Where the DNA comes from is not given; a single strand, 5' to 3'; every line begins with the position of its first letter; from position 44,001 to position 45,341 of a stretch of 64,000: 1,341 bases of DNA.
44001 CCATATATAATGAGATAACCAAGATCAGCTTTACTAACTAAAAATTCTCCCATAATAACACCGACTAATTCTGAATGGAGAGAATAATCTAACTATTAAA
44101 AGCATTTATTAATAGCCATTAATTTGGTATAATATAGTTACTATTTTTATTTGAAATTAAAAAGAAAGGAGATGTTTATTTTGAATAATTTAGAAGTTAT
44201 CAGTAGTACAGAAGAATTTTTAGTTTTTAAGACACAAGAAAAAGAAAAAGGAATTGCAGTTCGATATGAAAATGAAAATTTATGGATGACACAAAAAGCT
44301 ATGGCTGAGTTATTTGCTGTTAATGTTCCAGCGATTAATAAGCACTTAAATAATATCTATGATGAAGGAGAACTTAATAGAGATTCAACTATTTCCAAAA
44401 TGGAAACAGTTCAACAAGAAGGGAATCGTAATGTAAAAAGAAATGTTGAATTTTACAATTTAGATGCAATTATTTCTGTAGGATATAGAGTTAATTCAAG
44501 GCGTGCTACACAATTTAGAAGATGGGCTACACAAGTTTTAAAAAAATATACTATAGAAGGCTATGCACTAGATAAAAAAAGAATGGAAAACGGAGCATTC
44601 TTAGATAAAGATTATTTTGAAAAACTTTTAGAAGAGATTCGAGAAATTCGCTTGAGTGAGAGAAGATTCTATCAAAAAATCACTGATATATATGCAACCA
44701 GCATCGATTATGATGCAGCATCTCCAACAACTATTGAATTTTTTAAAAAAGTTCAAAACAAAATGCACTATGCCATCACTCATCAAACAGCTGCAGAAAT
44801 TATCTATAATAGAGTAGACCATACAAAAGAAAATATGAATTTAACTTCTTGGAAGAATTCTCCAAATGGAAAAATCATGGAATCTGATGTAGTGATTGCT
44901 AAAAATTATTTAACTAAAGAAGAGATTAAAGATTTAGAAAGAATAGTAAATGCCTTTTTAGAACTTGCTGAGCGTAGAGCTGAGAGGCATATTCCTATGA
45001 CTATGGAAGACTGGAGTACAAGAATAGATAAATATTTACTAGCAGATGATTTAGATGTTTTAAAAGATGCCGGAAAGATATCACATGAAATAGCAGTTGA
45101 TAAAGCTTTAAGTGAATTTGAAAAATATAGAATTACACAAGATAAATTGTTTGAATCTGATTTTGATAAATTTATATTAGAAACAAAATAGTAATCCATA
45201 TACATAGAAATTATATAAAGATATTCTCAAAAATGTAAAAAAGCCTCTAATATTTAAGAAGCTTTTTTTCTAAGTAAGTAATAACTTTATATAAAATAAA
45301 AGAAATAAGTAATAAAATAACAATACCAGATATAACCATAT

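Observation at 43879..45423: rhuM cassette flanked by 184-bp near-perfect direct repeats that duplicate the 3' end of the ABC permease gene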

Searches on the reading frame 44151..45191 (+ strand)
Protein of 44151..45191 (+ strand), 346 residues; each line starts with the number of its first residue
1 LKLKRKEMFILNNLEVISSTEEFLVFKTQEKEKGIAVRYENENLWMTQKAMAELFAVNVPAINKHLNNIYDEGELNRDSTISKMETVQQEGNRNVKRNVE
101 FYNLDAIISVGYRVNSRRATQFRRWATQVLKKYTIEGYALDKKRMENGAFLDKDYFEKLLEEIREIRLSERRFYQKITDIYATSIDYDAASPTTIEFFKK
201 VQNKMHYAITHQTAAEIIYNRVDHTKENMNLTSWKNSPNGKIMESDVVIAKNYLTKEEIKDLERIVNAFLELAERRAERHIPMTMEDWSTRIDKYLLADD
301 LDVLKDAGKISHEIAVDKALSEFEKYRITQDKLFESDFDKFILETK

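Call 5: search_protein_families(library=pfam, proteins=[window:44151-45191:+])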
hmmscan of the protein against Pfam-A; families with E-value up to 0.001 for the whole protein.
window:44151-45191:+ (346 aa): 1 family
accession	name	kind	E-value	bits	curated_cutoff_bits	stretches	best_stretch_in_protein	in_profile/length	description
PF13310.11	Virulence_RhuM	-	2.2e-109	365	33.7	1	79-332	1-249/252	Virulence protein RhuM family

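Call 12: find_encoding_contigs(protein=window:44151-45191:+, flank=10000, max_places=10)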
Protein window:44151-45191:+ (346 aa): no gene with exactly this product is on record in the collection.

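Call 14: find_encoding_contigs(protein=window:44172-45191:+, flank=10000, max_places=10)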
Protein window:44172-45191:+ (339 aa): 4 contigs read that carry it; 4 places shown.
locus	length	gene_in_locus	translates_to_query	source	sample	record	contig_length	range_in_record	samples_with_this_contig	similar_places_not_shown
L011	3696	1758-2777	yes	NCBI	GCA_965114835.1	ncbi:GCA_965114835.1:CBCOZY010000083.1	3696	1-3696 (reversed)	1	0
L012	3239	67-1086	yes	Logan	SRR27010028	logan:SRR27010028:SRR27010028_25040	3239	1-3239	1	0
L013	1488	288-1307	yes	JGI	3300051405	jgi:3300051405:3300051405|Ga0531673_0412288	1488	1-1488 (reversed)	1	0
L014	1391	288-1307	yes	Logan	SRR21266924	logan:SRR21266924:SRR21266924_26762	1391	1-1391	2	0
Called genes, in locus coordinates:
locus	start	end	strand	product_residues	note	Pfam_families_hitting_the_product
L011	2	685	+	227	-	?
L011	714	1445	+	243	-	PF03167:UDG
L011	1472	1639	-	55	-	-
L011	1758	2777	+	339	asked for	PF13310:Virulence_RhuM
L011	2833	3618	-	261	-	PF00528:BPD_transp_1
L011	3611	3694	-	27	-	?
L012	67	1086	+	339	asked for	PF13310:Virulence_RhuM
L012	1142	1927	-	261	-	PF00528:BPD_transp_1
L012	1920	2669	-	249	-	PF03193:RsgA_GTPase (weak), PF00005:ABC_tran, PF13401:AAA_22 (faint), PF13304:AAA_21 (faint)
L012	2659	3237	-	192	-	?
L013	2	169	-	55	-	?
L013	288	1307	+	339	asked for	PF13310:Virulence_RhuM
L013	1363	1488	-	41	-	?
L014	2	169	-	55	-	?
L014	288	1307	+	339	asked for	PF13310:Virulence_RhuM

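Call 25: find_encoding_contigs(protein=window:44181-45188:+, flank=10000, max_places=10)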
Protein seq(336 aa) (336 aa): 21 contigs read that carry it; 10 places shown.
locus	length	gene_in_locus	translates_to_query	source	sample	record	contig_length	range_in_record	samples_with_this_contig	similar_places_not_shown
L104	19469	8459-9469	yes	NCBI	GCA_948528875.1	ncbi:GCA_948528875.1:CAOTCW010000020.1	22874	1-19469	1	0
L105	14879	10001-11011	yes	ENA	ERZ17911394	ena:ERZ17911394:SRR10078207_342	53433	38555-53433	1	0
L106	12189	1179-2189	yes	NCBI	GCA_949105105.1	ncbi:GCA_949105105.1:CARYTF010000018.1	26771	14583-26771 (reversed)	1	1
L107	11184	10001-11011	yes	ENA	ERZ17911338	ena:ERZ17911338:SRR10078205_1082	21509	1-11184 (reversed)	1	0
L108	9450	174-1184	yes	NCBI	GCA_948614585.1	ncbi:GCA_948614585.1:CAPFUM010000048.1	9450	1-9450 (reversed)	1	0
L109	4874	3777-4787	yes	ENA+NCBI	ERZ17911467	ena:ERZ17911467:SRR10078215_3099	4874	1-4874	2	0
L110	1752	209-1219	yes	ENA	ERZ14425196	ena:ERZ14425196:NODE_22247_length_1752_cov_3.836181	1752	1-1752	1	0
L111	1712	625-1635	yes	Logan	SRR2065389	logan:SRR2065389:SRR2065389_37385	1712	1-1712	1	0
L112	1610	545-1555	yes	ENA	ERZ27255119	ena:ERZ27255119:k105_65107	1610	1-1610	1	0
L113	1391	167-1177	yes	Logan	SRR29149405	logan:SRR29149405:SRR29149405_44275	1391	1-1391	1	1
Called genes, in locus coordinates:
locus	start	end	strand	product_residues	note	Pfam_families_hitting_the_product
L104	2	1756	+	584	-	?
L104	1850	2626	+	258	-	PF04018:VCA0040-like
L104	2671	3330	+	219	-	-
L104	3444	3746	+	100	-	PF00584:SecE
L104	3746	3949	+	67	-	-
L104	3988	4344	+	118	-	PF02357:NusG, PF00467:KOW (weak)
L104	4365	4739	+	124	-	PF14213:DUF4325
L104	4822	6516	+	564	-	PF12698:ABC2_membrane_3, PF00005:ABC_tran, PF13304:AAA_21 (faint), PF01061:ABC2_membrane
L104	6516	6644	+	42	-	-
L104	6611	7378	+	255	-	-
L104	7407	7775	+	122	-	-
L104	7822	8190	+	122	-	-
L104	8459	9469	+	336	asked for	PF13310:Virulence_RhuM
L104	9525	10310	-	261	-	PF00528:BPD_transp_1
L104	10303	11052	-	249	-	PF03193:RsgA_GTPase (weak), PF00005:ABC_tran, PF13401:AAA_22 (faint), PF13304:AAA_21 (faint)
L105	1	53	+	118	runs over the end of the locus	-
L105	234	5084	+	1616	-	PF08305:NPCBM, PF00754:F5_F8_type_C, PF22633:F5_F8_type_C_2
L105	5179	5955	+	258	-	PF04018:VCA0040-like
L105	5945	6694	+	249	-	-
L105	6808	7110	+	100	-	PF00584:SecE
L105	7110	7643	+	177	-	PF02357:NusG, PF00467:KOW (weak)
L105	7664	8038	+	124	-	PF14213:DUF4325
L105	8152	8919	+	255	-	-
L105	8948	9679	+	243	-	PF03167:UDG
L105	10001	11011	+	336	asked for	PF13310:Virulence_RhuM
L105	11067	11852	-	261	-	PF00528:BPD_transp_1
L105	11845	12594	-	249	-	PF03193:RsgA_GTPase (weak), PF00005:ABC_tran, PF13401:AAA_22 (faint), PF13304:AAA_21 (faint)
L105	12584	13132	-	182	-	-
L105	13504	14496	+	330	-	PF23343:REP_ORF2-G2P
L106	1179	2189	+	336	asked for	PF13310:Virulence_RhuM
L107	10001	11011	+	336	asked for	PF13310:Virulence_RhuM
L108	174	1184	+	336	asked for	PF13310:Virulence_RhuM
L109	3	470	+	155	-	?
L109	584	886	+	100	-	PF00584:SecE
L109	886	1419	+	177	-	PF02357:NusG, PF00467:KOW (weak)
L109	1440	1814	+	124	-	PF14213:DUF4325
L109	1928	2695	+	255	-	-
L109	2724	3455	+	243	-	PF03167:UDG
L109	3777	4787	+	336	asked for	PF13310:Virulence_RhuM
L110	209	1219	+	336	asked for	PF13310:Virulence_RhuM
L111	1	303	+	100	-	?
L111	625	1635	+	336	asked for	PF13310:Virulence_RhuM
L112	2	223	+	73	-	?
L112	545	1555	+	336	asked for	PF13310:Virulence_RhuM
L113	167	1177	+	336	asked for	PF13310:Virulence_RhuM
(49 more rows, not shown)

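Call 33: find_homologous_proteins(query=window:44181-45191:+, max_evalue=1e-20)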
Query window:44181-45191:+ (336 aa): 8000 proteins with E <= 1e-20 among 8000 candidates; the best 120 are listed.
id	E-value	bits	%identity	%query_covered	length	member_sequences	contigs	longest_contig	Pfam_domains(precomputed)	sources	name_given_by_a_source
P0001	6.1e-215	730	100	100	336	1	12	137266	PF13310.12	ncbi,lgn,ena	-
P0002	1.2e-214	729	99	100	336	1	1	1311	PF13310.12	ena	-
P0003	1.2e-214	729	100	100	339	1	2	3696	PF13310.12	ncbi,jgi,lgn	jgi:hypothetical protein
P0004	2.2e-214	728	100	100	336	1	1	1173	PF13310.12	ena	-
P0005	1.4e-208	709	97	99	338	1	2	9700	PF13310.12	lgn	-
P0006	1.0e-207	707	96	99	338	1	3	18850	PF13310.12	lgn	-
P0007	3.2e-207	705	95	100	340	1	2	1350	PF13310.12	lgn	-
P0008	5.6e-207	704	95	100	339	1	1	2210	PF13310.12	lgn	-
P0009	1.3e-206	703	96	99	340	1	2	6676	PF13310.12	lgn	-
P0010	1.4e-206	703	96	99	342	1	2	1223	PF13310.12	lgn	-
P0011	5.0e-206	701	96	99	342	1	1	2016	PF13310.12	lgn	-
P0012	4.9e-204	694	95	99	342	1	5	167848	PF13310.12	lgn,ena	-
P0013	5.1e-204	694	95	99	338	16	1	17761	PF13310.12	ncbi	-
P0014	5.3e-204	694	95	99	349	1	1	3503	PF13310.12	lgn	-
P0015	1.9e-203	692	94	99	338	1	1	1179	PF13310.12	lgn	-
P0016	1.7e-202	689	94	99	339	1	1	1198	PF13310.12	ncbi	-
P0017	1.8e-202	689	94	100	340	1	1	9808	PF13310.12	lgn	-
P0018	3.0e-202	689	93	99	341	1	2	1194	PF13310.12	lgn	-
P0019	5.5e-202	688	94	99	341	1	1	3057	PF13310.12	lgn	-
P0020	1.8e-201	686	93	99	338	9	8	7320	PF13310.12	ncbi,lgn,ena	-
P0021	4.3e-201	685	94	99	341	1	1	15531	PF13310.12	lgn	-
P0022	4.1e-199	678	93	99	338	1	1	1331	PF13310.12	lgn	-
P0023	9.7e-199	677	93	100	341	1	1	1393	PF13310.12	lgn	-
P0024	2.3e-197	673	93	99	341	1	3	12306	PF13310.12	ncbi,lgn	-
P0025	4.6e-197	672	93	99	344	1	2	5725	PF13310.12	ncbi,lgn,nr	ncbi:MAG TPA: cell filamentation protein Fic [Firmicutes bacterium]|nr:cell filamentation protein Fi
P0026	7.5e-197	671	93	99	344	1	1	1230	PF13310.12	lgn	-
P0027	1.8e-196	670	92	99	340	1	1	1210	PF13310.12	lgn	-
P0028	2.1e-196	669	92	99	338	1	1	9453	PF13310.12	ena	-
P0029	2.1e-196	669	92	99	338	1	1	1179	PF13310.12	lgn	-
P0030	2.8e-196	669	93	99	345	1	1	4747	PF13310.12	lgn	-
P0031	9.8e-196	667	92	99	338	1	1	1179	PF13310.12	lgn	-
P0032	1.5e-195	667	91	100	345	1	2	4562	PF13310.12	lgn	-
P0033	5.2e-195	665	92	99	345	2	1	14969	PF13310.12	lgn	-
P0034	3.5e-193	659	90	99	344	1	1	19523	PF13310.12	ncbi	-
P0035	6.5e-193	658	90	100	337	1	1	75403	PF13310.12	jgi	-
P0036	1.0e-192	657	91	99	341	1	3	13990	PF13310.12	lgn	-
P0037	1.1e-192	657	91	99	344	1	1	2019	PF13310.12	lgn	-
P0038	3.0e-192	656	90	100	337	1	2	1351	PF13310.12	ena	-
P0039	6.9e-192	655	100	90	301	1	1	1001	PF13310.12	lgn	-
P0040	4.0e-190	649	90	99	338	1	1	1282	PF13310.12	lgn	-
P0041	5.0e-190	648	91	99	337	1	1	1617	PF13310.12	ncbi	-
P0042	7.6e-188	641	89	100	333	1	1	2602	PF13310.12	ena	-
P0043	9.5e-188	641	88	100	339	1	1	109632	PF13310.12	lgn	-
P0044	1.0e-187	641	88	100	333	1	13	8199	PF13310.12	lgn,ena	-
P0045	1.1e-187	641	88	100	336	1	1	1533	PF13310.12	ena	-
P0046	1.5e-187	640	88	100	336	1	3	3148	PF13310.12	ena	-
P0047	2.1e-187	640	88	100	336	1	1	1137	PF13310.12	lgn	-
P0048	2.1e-187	640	88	100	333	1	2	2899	PF13310.12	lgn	-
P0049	2.9e-187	639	87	100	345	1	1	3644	PF13310.12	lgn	-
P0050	2.9e-187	639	88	100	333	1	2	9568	PF13310.12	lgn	-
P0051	2.9e-187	639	88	100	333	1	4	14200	PF13310.12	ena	-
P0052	3.0e-187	639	88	100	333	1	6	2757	PF13310.12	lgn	-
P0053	4.3e-187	639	88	100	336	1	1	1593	PF13310.12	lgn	-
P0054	5.1e-187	639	87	100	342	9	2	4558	PF13310.12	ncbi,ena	-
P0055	5.8e-187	638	88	100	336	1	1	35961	PF13310.12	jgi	jgi:hypothetical protein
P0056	5.8e-187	638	88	100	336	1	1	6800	PF13310.12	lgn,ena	-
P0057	6.1e-187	638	88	100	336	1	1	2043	PF13310.12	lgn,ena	-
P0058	7.1e-187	638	88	100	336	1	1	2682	PF13310.12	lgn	-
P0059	7.2e-187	638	88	100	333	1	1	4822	PF13310.12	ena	-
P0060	8.5e-187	638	88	100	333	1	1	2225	PF13310.12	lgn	-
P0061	9.0e-187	638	87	99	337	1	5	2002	PF13310.12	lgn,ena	-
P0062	1.2e-186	637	88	100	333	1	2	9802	PF13310.12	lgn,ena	-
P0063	1.8e-186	637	87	99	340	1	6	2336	PF13310.12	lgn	-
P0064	1.9e-186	637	87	99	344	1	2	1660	PF13310.12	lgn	-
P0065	2.3e-186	636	88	100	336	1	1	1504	PF13310.12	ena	-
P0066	5.8e-186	635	87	100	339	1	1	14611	PF13310.12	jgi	-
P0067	7.6e-186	635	87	99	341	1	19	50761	PF13310.12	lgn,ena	-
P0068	9.2e-186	634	87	99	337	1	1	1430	PF13310.12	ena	-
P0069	1.1e-185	634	88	99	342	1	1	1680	PF13310.12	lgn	-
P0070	1.8e-185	633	87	100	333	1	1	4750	PF13310.12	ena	-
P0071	1.9e-185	633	88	100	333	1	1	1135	PF13310.12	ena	-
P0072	3.9e-185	632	86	99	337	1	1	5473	PF02498.23,PF13310.12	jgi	-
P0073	4.0e-185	632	86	99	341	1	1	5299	PF13310.12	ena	-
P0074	4.3e-185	632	87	99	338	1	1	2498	PF13310.12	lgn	-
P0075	1.2e-184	631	87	100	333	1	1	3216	PF13310.12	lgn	-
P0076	1.5e-184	630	87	100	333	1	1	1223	PF13310.12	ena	-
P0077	4.8e-184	629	86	99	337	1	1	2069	PF13310.12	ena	-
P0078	9.6e-184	628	86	99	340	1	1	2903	PF13310.12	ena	-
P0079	1.5e-183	627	85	99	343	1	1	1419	PF13310.12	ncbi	-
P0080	2.0e-182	623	86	99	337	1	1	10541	PF13310.12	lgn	-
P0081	3.6e-181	619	86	99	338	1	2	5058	PF13310.12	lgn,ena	-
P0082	1.2e-180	618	85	99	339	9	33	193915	PF13310.12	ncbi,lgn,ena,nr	ncbi:MAG: virulence RhuM family protein [Bacilli bacterium]|nr:virulence RhuM family protein [Bacill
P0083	1.6e-180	617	85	99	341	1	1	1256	PF13310.12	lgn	-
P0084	7.7e-180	615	86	99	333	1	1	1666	PF13310.12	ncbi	-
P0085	2.6e-179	613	83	99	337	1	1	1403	PF13310.12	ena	-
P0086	1.6e-178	611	84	100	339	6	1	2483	PF13310.12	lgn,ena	-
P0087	2.1e-176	604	82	99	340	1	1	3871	PF13310.12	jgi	-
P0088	8.7e-175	598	81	99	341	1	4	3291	PF13310.12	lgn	-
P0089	1.5e-174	598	82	99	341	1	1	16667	PF13310.12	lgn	-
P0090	1.7e-174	597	81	99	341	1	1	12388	PF13310.12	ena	-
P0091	2.9e-174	597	83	100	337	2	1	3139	PF13310.12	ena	-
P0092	1.4e-173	594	81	99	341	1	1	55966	PF13310.12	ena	-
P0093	1.8e-173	594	82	100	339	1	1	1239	PF13310.12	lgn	-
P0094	2.5e-173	594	80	99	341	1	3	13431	PF13310.12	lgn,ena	-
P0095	4.1e-173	593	81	99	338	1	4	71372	PF13310.12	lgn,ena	-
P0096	4.5e-173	593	80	99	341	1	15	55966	PF13310.12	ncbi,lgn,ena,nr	ncbi:MAG: virulence RhuM family protein [Clostridia bacterium]|nr:virulence RhuM family protein [Clo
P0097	5.1e-173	593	81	99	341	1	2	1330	PF13310.12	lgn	-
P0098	6.1e-173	592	80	99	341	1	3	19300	PF13310.12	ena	-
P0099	1.3e-172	591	80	99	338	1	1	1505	PF13310.12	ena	-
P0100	1.8e-170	584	79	99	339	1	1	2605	PF13310.12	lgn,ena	-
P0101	2.5e-170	584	78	99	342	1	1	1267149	PF13310.12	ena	-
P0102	1.1e-169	582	78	99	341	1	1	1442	PF13310.12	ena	-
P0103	1.6e-169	581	78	99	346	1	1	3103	PF13310.12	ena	-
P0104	1.9e-169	581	78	99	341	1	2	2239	PF13310.12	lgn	-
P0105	3.8e-169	580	78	99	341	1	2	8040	PF13310.12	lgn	-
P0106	5.0e-169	579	80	99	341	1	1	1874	PF13310.12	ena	-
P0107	5.3e-169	579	78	99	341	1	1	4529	PF13310.12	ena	-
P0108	6.4e-169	579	78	100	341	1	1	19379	PF13310.12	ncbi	-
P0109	8.9e-169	579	78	99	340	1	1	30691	PF13310.12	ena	-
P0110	1.2e-168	578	78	99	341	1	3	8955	PF13310.12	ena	-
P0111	1.6e-168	578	78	100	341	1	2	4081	PF13310.12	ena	-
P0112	1.9e-168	578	79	98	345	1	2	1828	PF13310.12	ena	-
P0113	2.4e-168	577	79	98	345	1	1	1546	PF13310.12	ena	-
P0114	2.7e-168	577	80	99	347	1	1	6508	PF13310.12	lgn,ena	-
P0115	3.1e-168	577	78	99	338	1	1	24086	PF13310.12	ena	-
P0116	4.2e-168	576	79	98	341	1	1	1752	PF13310.12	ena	-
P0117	6.0e-168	576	79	99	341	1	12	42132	PF13310.12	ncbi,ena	-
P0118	7.1e-168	576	78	99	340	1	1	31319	PF13310.12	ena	-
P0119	7.5e-168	576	80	99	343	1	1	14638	PF13310.12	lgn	-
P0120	7.8e-168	576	79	98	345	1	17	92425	PF13310.12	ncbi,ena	-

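Call 34: find_encoding_contigs(protein=P0012, flank=6000, max_places=5)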
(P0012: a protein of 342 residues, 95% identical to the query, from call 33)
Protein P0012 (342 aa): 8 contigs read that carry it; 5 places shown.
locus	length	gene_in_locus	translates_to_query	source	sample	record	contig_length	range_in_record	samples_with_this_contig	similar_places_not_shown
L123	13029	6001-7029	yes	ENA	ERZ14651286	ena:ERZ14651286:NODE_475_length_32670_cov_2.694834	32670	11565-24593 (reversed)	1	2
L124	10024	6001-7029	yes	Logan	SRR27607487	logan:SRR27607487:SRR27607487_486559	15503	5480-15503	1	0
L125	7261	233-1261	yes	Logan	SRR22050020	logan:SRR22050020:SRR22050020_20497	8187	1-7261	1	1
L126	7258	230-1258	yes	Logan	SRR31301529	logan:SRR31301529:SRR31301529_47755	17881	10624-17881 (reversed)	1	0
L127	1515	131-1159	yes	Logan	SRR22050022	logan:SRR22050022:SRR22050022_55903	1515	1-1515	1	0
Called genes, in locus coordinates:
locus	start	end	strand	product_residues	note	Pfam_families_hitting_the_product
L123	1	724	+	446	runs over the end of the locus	-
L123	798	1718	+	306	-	PF23441:SDR, PF00106:adh_short, PF08659:KR, PF13561:adh_short_C2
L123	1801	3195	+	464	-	PF09903:DUF2130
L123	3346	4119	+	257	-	PF00106:adh_short, PF08659:KR, PF13561:adh_short_C2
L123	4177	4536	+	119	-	-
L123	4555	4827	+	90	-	-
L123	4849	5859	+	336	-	PF13310:Virulence_RhuM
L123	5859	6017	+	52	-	-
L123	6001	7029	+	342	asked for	PF13310:Virulence_RhuM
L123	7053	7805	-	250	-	PF00528:BPD_transp_1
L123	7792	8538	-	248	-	PF00005:ABC_tran, PF02463:SMC_N (faint), PF13304:AAA_21 (faint)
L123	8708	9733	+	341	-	PF08240:ADH_N, PF16912:Glu_dehyd_C, PF00107:ADH_zinc_N, PF13602:ADH_zinc_N_2 (weak)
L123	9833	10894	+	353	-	PF01734:Patatin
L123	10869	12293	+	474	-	PF01336:tRNA_anti-codon, PF00152:tRNA-synt_2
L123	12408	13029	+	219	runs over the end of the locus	PF06541:ABC_trans_CmpB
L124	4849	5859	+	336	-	PF13310:Virulence_RhuM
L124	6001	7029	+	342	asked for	PF13310:Virulence_RhuM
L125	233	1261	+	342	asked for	PF13310:Virulence_RhuM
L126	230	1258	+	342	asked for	PF13310:Virulence_RhuM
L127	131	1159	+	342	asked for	PF13310:Virulence_RhuM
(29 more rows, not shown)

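Call 35: find_encoding_contigs(protein=P0082, flank=6000, max_places=8)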
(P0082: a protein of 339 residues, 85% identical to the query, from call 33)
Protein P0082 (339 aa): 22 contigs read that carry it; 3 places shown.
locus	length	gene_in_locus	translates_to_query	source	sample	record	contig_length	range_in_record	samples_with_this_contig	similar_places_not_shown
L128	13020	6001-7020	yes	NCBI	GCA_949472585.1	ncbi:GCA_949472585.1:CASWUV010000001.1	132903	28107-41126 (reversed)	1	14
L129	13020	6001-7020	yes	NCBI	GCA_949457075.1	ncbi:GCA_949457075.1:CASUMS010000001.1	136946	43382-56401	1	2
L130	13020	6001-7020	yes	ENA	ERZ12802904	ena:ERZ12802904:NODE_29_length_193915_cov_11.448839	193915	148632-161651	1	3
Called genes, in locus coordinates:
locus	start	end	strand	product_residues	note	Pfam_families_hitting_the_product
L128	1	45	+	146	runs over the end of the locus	PF16804:DUF5071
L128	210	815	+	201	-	PF01551:Peptidase_M23, PF01476:LysM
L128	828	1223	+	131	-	PF05105:Phage_holin_4_1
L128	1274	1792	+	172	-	-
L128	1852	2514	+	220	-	-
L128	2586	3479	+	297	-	-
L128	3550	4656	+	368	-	PF04055:Radical_SAM (weak)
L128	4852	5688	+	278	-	PF02498:Bro-N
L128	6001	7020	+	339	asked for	PF13310:Virulence_RhuM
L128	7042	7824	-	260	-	PF00528:BPD_transp_1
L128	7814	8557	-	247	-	PF03193:RsgA_GTPase (faint), PF00005:ABC_tran, PF13304:AAA_21 (faint)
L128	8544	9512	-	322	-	PF13379:NMT1_2 (faint), PF09084:NMT1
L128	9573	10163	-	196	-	PF09335:VTT_dom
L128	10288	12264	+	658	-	-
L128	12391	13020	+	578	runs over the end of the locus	PF08239:SH3_3 (weak), PF00404:Dockerin_1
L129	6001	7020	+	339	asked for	PF13310:Virulence_RhuM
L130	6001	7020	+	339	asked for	PF13310:Virulence_RhuM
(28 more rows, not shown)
